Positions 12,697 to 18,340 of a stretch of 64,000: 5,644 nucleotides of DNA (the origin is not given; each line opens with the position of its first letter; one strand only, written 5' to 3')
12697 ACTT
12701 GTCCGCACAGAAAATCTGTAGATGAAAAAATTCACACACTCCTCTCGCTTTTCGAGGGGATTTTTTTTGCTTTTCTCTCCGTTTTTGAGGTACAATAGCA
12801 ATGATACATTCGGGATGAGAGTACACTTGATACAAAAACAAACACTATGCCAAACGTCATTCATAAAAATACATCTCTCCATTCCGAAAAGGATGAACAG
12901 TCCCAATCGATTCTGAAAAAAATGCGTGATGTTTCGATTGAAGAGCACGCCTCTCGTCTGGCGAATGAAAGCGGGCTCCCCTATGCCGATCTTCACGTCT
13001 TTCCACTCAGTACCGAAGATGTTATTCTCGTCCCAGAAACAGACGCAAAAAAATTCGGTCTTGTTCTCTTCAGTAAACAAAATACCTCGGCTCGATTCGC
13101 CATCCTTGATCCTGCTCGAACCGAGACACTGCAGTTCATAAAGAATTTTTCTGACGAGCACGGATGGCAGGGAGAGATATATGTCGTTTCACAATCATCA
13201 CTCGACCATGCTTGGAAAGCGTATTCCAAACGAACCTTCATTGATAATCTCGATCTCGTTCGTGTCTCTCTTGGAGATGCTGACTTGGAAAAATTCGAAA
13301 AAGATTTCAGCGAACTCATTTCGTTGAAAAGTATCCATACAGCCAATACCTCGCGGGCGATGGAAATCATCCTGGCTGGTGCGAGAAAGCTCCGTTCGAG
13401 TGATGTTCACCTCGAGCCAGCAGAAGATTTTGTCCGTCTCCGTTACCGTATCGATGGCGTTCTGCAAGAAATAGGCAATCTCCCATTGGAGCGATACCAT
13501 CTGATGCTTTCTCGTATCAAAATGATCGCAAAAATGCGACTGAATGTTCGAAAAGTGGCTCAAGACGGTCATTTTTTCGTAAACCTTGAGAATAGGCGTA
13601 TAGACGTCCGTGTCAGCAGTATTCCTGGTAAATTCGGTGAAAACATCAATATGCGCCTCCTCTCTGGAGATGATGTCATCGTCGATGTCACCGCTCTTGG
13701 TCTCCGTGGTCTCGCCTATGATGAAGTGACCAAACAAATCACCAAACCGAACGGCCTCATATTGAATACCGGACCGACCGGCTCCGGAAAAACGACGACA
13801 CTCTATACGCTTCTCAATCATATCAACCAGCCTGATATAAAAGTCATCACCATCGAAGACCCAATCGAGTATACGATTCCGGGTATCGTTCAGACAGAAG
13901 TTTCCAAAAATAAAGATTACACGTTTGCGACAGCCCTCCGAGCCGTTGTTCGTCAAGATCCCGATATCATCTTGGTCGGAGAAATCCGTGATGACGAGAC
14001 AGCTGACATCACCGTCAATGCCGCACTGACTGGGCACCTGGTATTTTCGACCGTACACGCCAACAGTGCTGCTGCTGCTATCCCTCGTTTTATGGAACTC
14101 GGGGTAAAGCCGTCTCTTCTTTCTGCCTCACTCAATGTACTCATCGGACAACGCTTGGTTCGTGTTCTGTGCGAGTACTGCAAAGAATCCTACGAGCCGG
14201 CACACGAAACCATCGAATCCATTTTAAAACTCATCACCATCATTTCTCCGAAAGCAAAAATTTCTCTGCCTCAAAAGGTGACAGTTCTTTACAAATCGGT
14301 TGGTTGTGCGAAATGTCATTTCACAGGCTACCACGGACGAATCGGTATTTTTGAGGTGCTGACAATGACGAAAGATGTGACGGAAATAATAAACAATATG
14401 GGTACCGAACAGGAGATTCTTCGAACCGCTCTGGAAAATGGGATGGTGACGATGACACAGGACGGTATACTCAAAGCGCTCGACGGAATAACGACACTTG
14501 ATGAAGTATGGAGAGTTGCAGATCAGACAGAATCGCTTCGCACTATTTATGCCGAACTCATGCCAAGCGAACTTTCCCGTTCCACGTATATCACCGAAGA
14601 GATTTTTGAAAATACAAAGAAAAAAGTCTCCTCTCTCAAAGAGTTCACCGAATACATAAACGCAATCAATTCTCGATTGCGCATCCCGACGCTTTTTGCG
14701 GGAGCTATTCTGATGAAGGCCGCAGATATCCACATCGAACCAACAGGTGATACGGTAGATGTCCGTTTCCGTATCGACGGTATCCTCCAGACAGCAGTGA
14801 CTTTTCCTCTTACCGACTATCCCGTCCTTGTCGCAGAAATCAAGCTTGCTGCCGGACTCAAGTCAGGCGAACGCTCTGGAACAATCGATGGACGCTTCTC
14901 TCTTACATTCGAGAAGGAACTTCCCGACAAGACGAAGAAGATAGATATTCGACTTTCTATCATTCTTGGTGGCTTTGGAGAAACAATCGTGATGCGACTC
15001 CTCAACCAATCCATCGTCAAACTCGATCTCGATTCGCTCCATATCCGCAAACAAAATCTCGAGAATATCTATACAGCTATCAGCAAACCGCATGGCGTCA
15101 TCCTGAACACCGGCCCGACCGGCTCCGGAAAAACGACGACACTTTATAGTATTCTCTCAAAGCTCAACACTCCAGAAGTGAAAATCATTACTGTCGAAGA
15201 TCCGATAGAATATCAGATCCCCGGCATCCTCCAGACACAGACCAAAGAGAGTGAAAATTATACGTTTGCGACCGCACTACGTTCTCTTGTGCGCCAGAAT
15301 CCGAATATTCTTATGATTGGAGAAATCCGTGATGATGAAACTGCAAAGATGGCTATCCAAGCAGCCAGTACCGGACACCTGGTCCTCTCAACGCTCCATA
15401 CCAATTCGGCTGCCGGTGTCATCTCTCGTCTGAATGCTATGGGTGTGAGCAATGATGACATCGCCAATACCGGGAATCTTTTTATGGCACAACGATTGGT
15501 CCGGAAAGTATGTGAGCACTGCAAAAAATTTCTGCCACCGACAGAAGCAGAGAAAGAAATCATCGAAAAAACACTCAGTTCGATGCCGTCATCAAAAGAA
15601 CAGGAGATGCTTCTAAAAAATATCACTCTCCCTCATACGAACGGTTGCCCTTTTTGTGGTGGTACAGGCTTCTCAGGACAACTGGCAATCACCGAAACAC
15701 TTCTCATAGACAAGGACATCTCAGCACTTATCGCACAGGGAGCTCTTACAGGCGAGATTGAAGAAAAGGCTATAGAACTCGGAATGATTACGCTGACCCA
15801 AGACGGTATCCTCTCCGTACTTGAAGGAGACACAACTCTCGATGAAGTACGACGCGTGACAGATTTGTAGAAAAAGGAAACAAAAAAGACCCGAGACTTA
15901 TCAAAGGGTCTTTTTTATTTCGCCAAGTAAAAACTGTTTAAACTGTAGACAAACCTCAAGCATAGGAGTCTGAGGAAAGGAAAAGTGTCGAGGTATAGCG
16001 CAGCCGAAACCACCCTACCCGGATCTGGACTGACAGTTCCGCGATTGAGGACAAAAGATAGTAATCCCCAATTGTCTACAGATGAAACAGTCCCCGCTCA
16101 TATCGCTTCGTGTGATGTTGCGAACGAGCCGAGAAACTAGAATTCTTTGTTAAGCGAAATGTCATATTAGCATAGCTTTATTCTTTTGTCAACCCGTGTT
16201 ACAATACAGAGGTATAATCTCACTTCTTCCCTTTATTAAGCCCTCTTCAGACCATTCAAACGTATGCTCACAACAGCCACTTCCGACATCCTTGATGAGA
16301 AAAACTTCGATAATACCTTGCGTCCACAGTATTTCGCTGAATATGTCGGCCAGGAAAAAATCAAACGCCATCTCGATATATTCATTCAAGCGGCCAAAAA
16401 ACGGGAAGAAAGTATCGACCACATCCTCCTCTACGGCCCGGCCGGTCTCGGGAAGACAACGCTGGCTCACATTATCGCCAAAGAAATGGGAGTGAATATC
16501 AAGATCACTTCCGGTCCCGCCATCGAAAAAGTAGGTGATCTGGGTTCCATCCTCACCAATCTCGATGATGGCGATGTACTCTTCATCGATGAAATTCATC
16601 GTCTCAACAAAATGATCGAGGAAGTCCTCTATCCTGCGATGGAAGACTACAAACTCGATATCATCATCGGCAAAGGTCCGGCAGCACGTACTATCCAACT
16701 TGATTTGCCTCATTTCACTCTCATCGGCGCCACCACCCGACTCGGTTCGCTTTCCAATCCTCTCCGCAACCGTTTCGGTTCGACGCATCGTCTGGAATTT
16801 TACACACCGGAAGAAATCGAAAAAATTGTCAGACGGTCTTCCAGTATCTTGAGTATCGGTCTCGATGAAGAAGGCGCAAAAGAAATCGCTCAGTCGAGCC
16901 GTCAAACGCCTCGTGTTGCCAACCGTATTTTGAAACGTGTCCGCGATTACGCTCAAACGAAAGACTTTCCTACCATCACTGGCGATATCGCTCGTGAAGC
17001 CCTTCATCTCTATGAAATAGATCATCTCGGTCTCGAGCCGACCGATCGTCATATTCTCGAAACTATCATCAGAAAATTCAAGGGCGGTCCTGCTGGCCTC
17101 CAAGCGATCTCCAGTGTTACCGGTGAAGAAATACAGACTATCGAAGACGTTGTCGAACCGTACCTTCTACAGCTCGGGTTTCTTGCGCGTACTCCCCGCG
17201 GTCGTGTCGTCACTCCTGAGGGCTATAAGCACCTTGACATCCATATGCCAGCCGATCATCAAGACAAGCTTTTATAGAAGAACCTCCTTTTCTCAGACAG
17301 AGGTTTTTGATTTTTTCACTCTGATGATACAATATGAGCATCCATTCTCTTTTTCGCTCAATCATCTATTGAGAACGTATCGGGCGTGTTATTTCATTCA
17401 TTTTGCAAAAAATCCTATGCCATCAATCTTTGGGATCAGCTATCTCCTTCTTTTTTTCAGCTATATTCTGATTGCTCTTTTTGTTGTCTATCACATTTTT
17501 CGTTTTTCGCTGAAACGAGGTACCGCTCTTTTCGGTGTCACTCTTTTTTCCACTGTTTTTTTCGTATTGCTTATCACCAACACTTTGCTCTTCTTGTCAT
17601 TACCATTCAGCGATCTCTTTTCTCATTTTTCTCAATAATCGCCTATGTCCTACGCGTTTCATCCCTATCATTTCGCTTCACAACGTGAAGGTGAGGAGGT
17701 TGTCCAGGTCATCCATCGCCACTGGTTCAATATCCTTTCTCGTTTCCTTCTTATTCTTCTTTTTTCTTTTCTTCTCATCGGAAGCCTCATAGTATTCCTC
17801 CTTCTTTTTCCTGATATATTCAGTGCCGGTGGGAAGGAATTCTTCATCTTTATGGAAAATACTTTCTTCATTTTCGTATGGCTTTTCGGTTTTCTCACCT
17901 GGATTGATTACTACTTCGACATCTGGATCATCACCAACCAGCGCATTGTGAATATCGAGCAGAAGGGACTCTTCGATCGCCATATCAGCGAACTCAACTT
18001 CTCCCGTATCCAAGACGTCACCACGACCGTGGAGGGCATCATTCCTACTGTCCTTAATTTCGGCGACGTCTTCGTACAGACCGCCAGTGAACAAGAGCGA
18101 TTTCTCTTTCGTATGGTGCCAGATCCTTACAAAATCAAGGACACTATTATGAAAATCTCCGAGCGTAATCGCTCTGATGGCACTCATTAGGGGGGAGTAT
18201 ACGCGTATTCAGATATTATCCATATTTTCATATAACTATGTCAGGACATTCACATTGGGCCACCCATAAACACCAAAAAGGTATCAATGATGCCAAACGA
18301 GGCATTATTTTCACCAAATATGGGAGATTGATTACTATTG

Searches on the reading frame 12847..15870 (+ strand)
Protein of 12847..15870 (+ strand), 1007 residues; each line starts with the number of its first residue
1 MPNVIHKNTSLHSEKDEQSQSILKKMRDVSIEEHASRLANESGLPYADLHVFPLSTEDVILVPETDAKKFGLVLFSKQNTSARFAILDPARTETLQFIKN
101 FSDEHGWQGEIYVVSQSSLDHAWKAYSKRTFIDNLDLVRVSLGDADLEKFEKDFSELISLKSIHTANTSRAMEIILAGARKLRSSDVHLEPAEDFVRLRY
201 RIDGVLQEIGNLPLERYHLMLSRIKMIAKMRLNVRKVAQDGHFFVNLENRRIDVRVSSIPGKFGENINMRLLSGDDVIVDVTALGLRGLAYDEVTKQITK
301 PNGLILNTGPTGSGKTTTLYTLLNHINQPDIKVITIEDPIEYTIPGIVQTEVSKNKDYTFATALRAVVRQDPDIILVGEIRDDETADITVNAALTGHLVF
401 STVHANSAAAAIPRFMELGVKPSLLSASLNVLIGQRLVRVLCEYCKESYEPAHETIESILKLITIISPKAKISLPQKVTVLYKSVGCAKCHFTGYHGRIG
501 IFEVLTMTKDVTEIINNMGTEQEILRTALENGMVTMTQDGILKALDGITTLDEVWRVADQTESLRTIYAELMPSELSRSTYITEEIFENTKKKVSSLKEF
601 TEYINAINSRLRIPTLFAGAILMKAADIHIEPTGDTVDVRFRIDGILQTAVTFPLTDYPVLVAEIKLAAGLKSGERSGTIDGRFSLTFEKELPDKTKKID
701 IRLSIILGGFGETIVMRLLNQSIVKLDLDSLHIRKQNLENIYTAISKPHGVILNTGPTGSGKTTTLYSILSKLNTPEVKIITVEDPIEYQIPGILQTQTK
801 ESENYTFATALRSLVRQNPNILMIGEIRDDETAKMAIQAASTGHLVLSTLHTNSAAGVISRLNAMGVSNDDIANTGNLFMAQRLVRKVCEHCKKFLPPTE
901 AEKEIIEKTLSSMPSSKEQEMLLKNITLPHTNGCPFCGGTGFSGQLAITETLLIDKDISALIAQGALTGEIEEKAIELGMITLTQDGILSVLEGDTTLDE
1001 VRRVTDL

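Call 9: search_protein_families(library=pfam, proteins=[window:12847-15870:+])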
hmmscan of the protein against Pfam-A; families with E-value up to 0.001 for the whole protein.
window:12847-15870:+ (1007 aa): 25 families
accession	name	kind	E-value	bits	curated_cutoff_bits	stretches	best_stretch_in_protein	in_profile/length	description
PF00437.27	T2SSE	-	3e-217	720.9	24.9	2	170-556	10-370/370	Type II/IV secretion system protein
PF25199.1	nSTAND_NTPase5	-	1.7e-09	38.1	34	1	729-798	20-93/145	Novel STAND NTPase 5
PF13401.12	AAA_22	-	6e-09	36.7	27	0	302-339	5-42/130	AAA domain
PF20720.3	nSTAND3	-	4.4e-08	33.4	27.2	0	296-339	11-54/155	Novel STAND NTPase 3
PF13173.12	AAA_14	-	4.9e-08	33.5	27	0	751-861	4-105/129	AAA domain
PF12775.13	AAA_7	-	4.4e-07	30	25.8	0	291-336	22-67/181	P-loop containing dynein motor region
PF05157.20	MshEN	-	1.1e-06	29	23.1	1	43-127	2-84/90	MshEN domain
PF00004.35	AAA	-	2.7e-06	28.3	21.2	0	753-827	2-66/131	ATPase family associated with various cellular activities (AAA)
PF13191.12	AAA_16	-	2.8e-06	28.4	32.6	0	303-335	25-57/167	AAA ATPase domain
PF13604.12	AAA_30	-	6.5e-06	26.4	27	0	296-334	12-50/191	AAA domain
PF02492.25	cobW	-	1.1e-05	25.5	20.7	0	308-335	6-34/180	CobW/HypB/UreG, nucleotide-binding domain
PF00005.33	ABC_tran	-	1.4e-05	26.1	25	0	755-830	17-79/137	ABC transporter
PF04851.21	ResIII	-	1.4e-05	25.5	22.5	0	735-785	9-61/164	Type III restriction enzyme, res subunit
PF03215.21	Rad17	-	3.8e-05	24.2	23.8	0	738-799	28-92/186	Rad17 P-loop domain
PF13555.12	AAA_29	-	7.7e-05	22.8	27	0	747-766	20-39/61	P-loop containing region of AAA domain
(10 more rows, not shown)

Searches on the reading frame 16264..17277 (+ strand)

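Call 9: search_protein_families(library=pfam, proteins=[window:16264-17277:+])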
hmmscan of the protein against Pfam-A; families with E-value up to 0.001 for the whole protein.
window:16264-17277:+ (337 aa): 14 families
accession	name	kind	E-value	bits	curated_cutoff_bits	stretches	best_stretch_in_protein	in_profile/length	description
PF05496.18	RuvB_N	-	1.6e-79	265.6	27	1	19-177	1-159/159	Holliday junction DNA helicase RuvB P-loop domain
PF17864.7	AAA_lid_4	-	2.5e-26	91.7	27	1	180-253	1-74/74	RuvB AAA lid domain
PF05491.19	RuvB_C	-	2.8e-25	88.5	24.7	1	255-324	2-71/72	RuvB C-terminal winged helix domain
PF00004.35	AAA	-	6.6e-20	72.3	21.2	1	54-174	1-126/131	ATPase family associated with various cellular activities (AAA)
PF07728.20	AAA_5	-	3.9e-09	37.1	22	1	53-171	1-139/139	AAA domain (dynein-related subfamily)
PF06068.19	TIP49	-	5.5e-06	26.2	23.8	1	26-82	25-81/347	TIP49 P-loop domain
PF01078.27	Mg_chelatase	-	0.00012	22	20.3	0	25-72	3-43/207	Magnesium chelatase, subunit ChlI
PF02367.23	TsaE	-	0.00014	22.2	26.6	1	45-83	15-53/128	Threonylcarbamoyl adenosine biosynthesis protein TsaE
PF00931.28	NB-ARC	-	0.00016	21.4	23.5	0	47-74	14-41/248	NB-ARC domain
PF13173.12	AAA_14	-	0.00017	22.1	27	1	54-134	5-94/129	AAA domain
PF00910.28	RNA_helicase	-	0.00023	22.1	21.5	1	54-127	1-76/105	RNA helicase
PF13191.12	AAA_16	-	0.00023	22.1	32.6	0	28-75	3-48/167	AAA ATPase domain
PF08298.17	AAA_PrkA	-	0.00056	19.5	25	1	21-76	54-110/358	PrkA AAA domain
PF00158.32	Sigma54_activat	-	0.00077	19.6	20.2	0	39-74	10-45/168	Sigma-54 interaction domain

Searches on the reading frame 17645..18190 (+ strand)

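Call 9: search_protein_families(library=pfam, proteins=[window:17645-18190:+])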
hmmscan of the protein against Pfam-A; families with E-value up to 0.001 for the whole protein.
window:17645-18190:+ (181 aa): 2 families
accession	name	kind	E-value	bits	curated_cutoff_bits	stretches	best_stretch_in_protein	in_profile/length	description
PF03703.20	bPH_2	-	6.9e-08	33.1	22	1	91-168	3-78/78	Bacterial PH domain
PF14470.12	bPH_3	-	0.00094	20.1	23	0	88-128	19-59/95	Bacterial PH domain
